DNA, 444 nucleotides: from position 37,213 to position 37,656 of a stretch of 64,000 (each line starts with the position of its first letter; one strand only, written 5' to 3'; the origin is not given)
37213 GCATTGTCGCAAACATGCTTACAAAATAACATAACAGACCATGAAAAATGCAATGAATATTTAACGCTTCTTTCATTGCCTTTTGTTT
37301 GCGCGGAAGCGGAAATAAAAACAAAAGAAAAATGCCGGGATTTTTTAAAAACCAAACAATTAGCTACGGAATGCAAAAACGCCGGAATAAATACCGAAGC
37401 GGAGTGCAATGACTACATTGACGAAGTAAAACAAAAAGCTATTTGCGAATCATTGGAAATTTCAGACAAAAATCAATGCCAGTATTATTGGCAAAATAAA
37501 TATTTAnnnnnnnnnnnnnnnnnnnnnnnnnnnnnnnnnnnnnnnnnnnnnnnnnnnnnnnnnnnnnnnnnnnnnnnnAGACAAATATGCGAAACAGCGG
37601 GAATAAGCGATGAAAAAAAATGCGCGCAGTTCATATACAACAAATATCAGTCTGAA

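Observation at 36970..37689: Eleven tandem ~21-residue cysteine-pair repeats (C-x3-[GE]-I-x5-C-x2-[YF]) in a surface protein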

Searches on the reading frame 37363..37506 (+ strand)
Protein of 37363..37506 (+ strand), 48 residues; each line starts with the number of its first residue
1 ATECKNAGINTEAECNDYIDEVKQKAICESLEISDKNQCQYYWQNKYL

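Call 26: search_protein_representatives(alignment_id=A1)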
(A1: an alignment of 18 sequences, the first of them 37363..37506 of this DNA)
Query: 18 sequences, 45 profile positions. Proteins with E-value up to 0.001 (for the whole library): 176; up to 1e-10: 120; up to 1e-30: 47. The best 150 are listed.
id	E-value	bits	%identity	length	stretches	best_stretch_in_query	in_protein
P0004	1.8e-70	248.6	-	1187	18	2-42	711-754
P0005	6.6e-68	240.3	-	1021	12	4-40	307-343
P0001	4.7e-67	237.6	-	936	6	2-44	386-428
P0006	1.4e-66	236.1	-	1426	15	3-39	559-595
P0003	1.3e-64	229.8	-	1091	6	2-44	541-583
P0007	2.0e-63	226.0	-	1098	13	3-40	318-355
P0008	5.6e-56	202.2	-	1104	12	2-41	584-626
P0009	2.4e-55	200.1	-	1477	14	3-44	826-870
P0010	2.6e-55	200.0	-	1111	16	1-44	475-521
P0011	1.3e-54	197.8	-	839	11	2-40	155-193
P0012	6.1e-49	179.6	-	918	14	4-40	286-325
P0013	2.0e-43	162.0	-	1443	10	2-44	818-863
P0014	2.7e-42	158.4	-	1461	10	3-44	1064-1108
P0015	1.4e-41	156.0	-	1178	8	2-42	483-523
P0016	2.9e-41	155.1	-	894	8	2-44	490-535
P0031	1.1e-36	140.4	-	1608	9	3-44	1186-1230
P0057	1.7e-28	114.1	-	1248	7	2-44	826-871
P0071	9.3e-24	99.0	-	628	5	20-41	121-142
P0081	3.1e-21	90.9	-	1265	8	2-43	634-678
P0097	5.6e-17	77.3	-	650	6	2-42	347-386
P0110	3.8e-13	65.0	-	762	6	21-43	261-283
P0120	3.4e-11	58.8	-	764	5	20-42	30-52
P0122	1.5e-10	56.8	-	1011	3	2-43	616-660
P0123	1.9e-10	56.4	-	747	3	20-41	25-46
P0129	5.0e-09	51.9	-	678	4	2-30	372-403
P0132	7.6e-09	51.3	-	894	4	21-38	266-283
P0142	1.2e-06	44.2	-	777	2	3-43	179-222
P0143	1.3e-06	44.1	-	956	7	1-38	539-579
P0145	3.6e-06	42.7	-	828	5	1-40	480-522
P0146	4.2e-06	42.5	-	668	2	3-44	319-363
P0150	8.3e-06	41.5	-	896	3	20-38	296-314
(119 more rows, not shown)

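Call 41: search_protein_families(library=pfam, alignment_id=A4, max_evalue=0.01)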
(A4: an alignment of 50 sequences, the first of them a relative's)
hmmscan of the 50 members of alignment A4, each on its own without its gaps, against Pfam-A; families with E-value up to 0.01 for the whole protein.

A. member 1, P0004 (1187 aa): 1 family
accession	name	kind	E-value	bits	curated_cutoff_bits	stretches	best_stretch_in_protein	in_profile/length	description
PF17957.7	Big_7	-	9.5e-06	26.6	24.1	0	260-316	18-70/70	Bacterial Ig domain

B. families by the number of members that match (of 50 scanned): 17 families
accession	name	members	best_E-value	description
PF19077.6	Big_13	41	7.1e-16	Bacterial Ig-like domain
PF18884.5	TSP3_bac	38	3.1e-13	Bacterial TSP3 repeat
PF17957.7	Big_7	16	9.4e-48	Bacterial Ig domain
PF17936.7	Big_6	14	6.6e-06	Bacterial Ig domain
PF13860.13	FlgD_ig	3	1.1e-06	FlgD Ig-like domain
PF18915.5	DUF5667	2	2.7e-12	Domain of unknown function (DUF5667)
PF20787.2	SPP1_GP23-1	2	0.0005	SPP1 phage GP23.1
PF13948.11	DUF4215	1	4.3e-15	Domain of unknown function (DUF4215)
PF09136.16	Glucodextran_B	1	1.4e-12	Glucodextranase, domain B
PF00041.27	fn3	1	3.3e-06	Fibronectin type III domain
PF16967.11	TcfC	1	1.7e-05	E-set like domain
PF11797.14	WxLIP_HBD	1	0.0001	WxL Interacting Protein, host binding domain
PF00159.23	Hormone_3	1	0.00042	Pancreatic hormone peptide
PF11399.14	DUF3192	1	0.00047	Protein of unknown function (DUF3192)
PF23861.1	Ribophorin_II_2nd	1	0.0012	Ribophorin II second domain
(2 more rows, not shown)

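Call 45: list_cluster_members(proteins=[P0004, P0005, P0006, P0010, P0013, P0031, P0057, P0081, P0122, P0143])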
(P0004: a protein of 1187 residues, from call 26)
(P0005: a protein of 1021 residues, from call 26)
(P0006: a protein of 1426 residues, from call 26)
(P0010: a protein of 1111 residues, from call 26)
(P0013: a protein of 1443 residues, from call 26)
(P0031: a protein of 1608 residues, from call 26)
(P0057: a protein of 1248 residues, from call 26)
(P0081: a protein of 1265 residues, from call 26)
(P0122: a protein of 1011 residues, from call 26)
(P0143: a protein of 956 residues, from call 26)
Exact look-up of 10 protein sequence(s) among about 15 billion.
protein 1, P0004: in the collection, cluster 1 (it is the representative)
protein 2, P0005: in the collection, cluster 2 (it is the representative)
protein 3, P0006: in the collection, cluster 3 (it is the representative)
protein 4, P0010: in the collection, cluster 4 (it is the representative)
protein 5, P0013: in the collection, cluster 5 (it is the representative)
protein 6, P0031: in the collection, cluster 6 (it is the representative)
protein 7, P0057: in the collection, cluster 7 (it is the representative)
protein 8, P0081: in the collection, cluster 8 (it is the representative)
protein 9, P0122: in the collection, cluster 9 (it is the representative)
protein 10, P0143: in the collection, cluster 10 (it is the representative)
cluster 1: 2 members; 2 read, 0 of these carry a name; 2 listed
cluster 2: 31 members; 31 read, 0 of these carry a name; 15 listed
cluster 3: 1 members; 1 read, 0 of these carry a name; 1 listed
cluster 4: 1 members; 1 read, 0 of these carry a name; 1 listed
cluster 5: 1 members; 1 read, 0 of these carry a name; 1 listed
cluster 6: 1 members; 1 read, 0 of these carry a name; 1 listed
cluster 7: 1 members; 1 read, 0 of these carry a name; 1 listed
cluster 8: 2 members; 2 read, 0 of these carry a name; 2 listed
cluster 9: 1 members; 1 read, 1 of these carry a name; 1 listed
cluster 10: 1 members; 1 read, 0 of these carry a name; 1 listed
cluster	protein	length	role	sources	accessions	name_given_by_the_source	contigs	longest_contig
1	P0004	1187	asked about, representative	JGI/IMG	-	-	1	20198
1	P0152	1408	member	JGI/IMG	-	-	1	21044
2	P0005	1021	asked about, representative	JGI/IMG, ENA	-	-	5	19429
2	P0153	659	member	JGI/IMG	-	-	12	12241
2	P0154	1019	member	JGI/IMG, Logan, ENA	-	-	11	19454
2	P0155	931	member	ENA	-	-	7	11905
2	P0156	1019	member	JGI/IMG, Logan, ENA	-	-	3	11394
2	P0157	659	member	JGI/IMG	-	-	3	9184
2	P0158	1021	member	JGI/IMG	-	-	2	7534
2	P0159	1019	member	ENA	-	-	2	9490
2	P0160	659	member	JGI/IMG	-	-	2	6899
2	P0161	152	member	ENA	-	-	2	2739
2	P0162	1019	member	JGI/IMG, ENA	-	-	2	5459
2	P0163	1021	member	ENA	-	-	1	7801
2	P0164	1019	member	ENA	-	-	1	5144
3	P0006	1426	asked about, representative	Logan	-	-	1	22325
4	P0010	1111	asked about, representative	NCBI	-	-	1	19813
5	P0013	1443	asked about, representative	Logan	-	-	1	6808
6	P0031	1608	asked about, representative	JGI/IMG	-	-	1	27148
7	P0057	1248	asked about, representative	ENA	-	-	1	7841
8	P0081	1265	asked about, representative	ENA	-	-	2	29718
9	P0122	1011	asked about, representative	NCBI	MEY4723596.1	MAG: hypothetical protein RLZZ324_1109 [Candidatus Parcubacteria bacterium]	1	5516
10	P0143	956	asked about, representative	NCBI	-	-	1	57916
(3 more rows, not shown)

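Call 60: search_protein_families(library=pfam, proteins=[P0004, P0005, P0010, P0006, P0009, P0011, P0012], max_evalue=1)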
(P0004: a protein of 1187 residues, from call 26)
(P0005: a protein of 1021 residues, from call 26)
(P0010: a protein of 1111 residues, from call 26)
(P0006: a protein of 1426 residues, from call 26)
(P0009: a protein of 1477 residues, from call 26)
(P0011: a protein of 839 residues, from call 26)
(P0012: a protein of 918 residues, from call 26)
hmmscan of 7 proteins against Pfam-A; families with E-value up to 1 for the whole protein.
P0004 (1187 aa): 4 families
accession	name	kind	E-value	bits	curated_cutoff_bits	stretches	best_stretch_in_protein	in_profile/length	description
PF17957.7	Big_7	-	9.5e-06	26.6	24.1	1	260-316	18-70/70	Bacterial Ig domain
PF11797.14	WxLIP_HBD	-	0.027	14.8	28.9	0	291-333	86-129/138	WxL Interacting Protein, host binding domain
PF25275.1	Golvesin_C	-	0.36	11.3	31.6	1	284-373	27-114/132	Golvesin C-terminal domain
PF20787.2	SPP1_GP23-1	-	0.7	10.3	27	0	501-514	27-40/47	SPP1 phage GP23.1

P0005 (1021 aa): 2 families
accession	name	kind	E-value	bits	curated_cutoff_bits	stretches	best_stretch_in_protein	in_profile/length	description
PF19077.6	Big_13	-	1e-09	39.3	27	1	894-964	29-99/102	Bacterial Ig-like domain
PF18884.5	TSP3_bac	-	4.5e-05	23.6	25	1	800-819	1-20/22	Bacterial TSP3 repeat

P0010 (1111 aa): 4 families
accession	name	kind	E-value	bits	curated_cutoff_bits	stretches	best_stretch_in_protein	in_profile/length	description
PF19077.6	Big_13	-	3.8e-11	43.8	27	1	945-1029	10-95/102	Bacterial Ig-like domain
PF17936.7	Big_6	-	6.6e-06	26.7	27.6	1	960-1024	11-73/83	Bacterial Ig domain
PF18884.5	TSP3_bac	-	9.6e-06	25.8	25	1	865-883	1-19/22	Bacterial TSP3 repeat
PF20622.4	Big_15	-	0.18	12.1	27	1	964-1027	14-75/82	Bacterial Ig domain (Big_16)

P0006 (1426 aa): 8 families
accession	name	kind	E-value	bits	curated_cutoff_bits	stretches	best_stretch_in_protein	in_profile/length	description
PF19077.6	Big_13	-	3.4e-13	50.4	27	1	1294-1362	30-98/102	Bacterial Ig-like domain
PF18884.5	TSP3_bac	-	1.4e-08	34.9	25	2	1198-1216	1-19/22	Bacterial TSP3 repeat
PF25262.1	DUF7862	-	1.8e-05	25.2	27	1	460-514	3-56/85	Domain of unknown function (DUF7862)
PF17936.7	Big_6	-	0.00011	22.9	27.6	1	1290-1359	12-76/83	Bacterial Ig domain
PF23861.1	Ribophorin_II_2nd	-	0.043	14.4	23.4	0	157-197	53-93/105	Ribophorin II second domain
PF17957.7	Big_7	-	0.23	12.6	24.1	0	371-425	20-70/70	Bacterial Ig domain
PF11797.14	WxLIP_HBD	-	0.24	11.8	28.9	0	171-211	94-134/138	WxL Interacting Protein, host binding domain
PF16967.11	TcfC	-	0.47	10.5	29.4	0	513-527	37-51/68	E-set like domain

P0009 (1477 aa): 3 families
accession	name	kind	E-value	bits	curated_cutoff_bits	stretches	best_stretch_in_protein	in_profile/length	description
PF19077.6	Big_13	-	2e-08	35.1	27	1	1344-1413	30-99/102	Bacterial Ig-like domain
PF18884.5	TSP3_bac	-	3.6e-06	27.2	25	2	1248-1264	1-17/22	Bacterial TSP3 repeat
PF17936.7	Big_6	-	0.00041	21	27.6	1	1338-1408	10-75/83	Bacterial Ig domain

P0011 (839 aa): 3 families
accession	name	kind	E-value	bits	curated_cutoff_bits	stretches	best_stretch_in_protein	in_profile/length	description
PF19077.6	Big_13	-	5.2e-06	27.3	27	1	711-779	31-99/102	Bacterial Ig-like domain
PF18884.5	TSP3_bac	-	0.022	15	25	2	614-632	1-19/22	Bacterial TSP3 repeat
PF13405.12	EF-hand_6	-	0.32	11.3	25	1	636-650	10-24/30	EF-hand domain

P0012 (918 aa): 2 families
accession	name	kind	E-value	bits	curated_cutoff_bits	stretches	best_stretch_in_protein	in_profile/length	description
PF19077.6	Big_13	-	4.9e-07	30.6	27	1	771-846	23-98/102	Bacterial Ig-like domain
PF14610.12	Psg1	-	0.05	13.8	30.1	1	808-907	88-184/186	Ykl077w/Psg1 (Pma1 Stabilization in Golgi)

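Call 69: search_protein_families(library=ncbifam, proteins=[P0004, P0005, P0010], max_evalue=0.01)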
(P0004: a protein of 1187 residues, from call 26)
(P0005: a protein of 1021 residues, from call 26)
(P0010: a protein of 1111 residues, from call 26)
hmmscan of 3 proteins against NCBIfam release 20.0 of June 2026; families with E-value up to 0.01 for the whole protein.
P0004 (1187 aa): 0 families

P0005 (1021 aa): 3 families
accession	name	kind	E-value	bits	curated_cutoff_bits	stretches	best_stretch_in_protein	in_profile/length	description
NF040520.1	Ig_like_BLP2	equivalog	1e-08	33.8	750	1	879-975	523-619/730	Ig-like repeat protein Blp2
NF033510.3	Ca_tandemer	repeat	0.00045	20.5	50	1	873-952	10-93/96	Ca2+-stabilized repeat-containing adhesin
NF047639.1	throspo3_MtsD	equivalog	0.00062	18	800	1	797-841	479-528/651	cell-cell cohesion protein MtsD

P0010 (1111 aa): 3 families
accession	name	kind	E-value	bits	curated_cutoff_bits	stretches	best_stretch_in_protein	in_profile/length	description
NF033510.3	Ca_tandemer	repeat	4.2e-10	39.9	50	1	951-1022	20-93/96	Ca2+-stabilized repeat-containing adhesin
NF040520.1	Ig_like_BLP2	equivalog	4.8e-06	25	750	1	976-1048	550-622/730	Ig-like repeat protein Blp2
NF047639.1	throspo3_MtsD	equivalog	0.00095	17.4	800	1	864-901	481-523/651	cell-cell cohesion protein MtsD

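Call 77: list_cluster_members(proteins=[P0071, P0110, P0120, P0123, P0132, P0150, P0143, P0145, P0097, P0142])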
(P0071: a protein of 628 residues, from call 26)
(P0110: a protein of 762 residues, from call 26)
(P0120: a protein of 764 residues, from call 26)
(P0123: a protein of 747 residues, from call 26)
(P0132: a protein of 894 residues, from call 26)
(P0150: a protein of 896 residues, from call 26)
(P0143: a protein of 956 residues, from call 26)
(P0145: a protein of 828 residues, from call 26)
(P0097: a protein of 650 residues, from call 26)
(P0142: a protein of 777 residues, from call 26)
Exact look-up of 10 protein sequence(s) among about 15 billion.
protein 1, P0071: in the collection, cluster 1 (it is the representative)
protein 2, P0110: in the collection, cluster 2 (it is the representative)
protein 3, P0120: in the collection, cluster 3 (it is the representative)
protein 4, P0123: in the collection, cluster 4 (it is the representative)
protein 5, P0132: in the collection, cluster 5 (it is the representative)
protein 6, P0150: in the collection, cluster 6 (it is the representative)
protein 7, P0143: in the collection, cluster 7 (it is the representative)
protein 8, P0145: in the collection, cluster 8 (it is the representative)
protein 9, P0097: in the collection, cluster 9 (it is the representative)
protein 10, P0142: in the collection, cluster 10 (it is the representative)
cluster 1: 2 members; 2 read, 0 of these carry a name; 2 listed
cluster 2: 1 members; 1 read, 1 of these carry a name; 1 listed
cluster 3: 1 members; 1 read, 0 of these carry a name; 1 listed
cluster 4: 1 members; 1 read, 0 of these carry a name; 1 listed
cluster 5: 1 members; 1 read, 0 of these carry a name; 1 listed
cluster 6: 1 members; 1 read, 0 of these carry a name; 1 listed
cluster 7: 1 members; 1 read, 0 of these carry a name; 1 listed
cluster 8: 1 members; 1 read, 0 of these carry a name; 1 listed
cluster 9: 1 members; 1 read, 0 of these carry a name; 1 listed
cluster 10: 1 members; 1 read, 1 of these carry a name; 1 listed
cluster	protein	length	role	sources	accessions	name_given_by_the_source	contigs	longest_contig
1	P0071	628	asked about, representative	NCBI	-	-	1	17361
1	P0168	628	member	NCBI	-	-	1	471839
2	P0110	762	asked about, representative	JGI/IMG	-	outer membrane protein OmpA-like peptidoglycan-associated protein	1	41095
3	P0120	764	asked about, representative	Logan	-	-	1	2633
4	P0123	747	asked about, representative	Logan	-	-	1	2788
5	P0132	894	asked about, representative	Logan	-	-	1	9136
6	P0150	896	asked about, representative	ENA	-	-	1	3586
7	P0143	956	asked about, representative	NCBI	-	-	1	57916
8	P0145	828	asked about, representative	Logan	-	-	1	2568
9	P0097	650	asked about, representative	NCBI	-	-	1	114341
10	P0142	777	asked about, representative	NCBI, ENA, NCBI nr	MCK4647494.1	hypothetical protein KAT24_01025 [Candidatus Pacearchaeota archaeon] | hypothetical protein [Candidatus Pacearchaeota archaeon]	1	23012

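Call 81: search_protein_families(library=pfam, proteins=[P0071, P0110, P0132, P0143, P0145, P0097, P0142, P0129, P0146], max_evalue=0.001)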
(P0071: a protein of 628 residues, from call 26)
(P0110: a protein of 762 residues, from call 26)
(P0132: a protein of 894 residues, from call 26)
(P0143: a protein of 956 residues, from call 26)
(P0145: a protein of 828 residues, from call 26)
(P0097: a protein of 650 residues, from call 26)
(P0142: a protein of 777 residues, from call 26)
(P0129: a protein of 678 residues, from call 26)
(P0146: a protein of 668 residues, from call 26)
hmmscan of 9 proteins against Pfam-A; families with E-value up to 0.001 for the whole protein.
P0071 (628 aa): 3 families
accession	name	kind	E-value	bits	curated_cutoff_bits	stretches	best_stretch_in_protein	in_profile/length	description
PF00691.25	OmpA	-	9e-17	61.7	27.2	1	513-610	2-96/98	OmpA family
PF02216.22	B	-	2.2e-05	24.8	27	0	216-233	21-38/53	B domain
PF12202.14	OSR1_C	-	9.7e-05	22.8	22.4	0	121-139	35-53/63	Oxidative-stress-responsive kinase 1 C-terminal domain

P0110 (762 aa): 1 family
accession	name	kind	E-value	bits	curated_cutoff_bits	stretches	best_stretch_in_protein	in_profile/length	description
PF00691.25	OmpA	-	1.9e-14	54.2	27.2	1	647-741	1-92/98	OmpA family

P0132 (894 aa): 1 family
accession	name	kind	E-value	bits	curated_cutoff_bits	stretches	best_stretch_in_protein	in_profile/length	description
PF00691.25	OmpA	-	5.7e-14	52.7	27.2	1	778-874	1-94/98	OmpA family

P0143 (956 aa): 1 family
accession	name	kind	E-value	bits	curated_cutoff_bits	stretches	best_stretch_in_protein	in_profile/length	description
PF10938.13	YfdX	-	0.00068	20.1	26.6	0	58-96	3-41/149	YfdX protein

P0145 (828 aa): 0 families

P0097 (650 aa): 1 family
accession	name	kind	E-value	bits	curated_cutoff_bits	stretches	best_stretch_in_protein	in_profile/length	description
PF18915.5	DUF5667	-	3.3e-07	31.1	27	1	18-94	1-83/99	Domain of unknown function (DUF5667)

P0142 (777 aa): 0 families

P0129 (678 aa): 1 family
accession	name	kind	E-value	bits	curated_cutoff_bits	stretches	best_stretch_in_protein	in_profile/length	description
PF18915.5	DUF5667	-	2e-06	28.6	27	1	59-148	1-98/99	Domain of unknown function (DUF5667)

P0146 (668 aa): 2 families
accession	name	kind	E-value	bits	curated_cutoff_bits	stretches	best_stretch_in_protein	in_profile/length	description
PF18915.5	DUF5667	-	1.7e-10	41.7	27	1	48-113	1-67/99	Domain of unknown function (DUF5667)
PF02822.19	Antistasin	-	3e-08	34.4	21.2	1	513-537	1-26/26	Antistasin family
